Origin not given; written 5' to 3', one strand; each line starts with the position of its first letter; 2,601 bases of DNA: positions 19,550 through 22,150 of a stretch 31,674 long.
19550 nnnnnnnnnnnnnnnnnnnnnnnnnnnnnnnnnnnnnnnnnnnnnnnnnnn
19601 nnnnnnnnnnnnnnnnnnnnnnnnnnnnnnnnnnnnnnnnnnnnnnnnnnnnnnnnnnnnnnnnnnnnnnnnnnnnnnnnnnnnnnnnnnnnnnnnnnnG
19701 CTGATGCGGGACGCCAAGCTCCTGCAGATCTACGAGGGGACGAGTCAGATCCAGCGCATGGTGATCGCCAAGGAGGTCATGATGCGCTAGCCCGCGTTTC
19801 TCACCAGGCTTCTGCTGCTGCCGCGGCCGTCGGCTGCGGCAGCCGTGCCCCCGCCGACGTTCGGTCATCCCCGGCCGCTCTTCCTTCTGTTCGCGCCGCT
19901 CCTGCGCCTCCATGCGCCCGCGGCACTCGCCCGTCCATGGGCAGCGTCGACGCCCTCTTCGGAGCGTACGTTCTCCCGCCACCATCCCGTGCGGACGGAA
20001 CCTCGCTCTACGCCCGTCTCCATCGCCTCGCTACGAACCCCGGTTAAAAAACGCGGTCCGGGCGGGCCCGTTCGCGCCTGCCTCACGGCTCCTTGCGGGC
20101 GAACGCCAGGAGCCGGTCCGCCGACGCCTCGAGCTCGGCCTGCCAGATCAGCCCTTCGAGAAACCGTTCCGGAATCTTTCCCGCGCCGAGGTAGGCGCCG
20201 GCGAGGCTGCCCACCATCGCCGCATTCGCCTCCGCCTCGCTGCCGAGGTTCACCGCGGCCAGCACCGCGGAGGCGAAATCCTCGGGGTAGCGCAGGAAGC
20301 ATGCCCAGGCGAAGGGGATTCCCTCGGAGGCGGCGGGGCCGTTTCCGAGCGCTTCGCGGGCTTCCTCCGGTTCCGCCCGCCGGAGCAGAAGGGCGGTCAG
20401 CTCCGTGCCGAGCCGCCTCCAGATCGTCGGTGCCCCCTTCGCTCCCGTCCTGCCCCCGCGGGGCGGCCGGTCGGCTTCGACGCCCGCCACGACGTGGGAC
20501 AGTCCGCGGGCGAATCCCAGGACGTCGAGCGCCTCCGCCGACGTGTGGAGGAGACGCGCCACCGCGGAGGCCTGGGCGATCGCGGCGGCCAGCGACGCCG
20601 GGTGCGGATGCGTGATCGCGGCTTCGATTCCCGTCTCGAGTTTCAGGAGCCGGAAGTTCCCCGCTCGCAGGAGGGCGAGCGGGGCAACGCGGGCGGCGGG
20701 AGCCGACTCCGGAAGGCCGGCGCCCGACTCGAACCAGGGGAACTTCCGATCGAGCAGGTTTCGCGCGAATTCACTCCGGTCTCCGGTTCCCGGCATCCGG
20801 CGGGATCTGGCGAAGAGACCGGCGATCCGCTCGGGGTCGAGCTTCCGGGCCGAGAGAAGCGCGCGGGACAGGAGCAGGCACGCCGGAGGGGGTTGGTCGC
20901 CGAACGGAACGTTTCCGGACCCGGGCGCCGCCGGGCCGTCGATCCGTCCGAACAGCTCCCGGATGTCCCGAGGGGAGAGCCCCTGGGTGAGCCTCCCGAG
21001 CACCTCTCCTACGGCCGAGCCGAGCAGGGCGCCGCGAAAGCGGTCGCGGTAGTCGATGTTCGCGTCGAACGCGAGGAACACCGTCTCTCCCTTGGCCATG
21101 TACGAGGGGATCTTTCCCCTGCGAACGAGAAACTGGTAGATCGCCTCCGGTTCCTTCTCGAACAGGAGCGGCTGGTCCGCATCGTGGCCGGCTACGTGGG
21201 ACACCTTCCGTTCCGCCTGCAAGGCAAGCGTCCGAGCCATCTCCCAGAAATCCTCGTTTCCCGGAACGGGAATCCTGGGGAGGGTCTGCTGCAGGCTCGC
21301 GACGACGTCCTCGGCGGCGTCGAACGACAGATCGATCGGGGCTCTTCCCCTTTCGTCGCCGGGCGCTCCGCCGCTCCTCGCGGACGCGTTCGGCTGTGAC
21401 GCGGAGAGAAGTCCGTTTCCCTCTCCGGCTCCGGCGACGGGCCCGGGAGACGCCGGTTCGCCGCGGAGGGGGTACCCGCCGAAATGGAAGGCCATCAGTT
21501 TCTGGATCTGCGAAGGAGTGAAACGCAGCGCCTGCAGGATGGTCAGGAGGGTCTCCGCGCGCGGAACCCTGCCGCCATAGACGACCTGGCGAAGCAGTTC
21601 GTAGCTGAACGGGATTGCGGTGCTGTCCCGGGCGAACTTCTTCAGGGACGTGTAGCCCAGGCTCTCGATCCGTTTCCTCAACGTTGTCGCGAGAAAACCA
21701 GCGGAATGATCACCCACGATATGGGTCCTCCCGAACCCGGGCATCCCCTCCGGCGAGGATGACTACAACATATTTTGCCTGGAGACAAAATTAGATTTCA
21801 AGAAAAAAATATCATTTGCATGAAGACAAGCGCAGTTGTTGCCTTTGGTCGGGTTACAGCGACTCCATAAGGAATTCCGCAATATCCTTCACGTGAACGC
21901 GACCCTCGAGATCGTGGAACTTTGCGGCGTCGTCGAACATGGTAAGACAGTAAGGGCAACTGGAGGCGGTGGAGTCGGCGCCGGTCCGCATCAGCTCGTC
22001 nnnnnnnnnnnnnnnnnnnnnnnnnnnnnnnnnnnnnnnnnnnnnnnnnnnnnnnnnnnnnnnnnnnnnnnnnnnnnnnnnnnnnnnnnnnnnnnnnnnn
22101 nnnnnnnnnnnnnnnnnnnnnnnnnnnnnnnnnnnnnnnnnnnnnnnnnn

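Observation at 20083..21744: HTH-ADP-ribosylglycohydrolase fusion: candidate new class of ligand-sensing transcription regulator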

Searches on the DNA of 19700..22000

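Call 73: search_rna_families(source=window, start=19700, end=22000, threshold=evalue, max_evalue=1)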
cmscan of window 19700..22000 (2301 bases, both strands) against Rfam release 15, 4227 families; matches with E-value up to 1: 0.
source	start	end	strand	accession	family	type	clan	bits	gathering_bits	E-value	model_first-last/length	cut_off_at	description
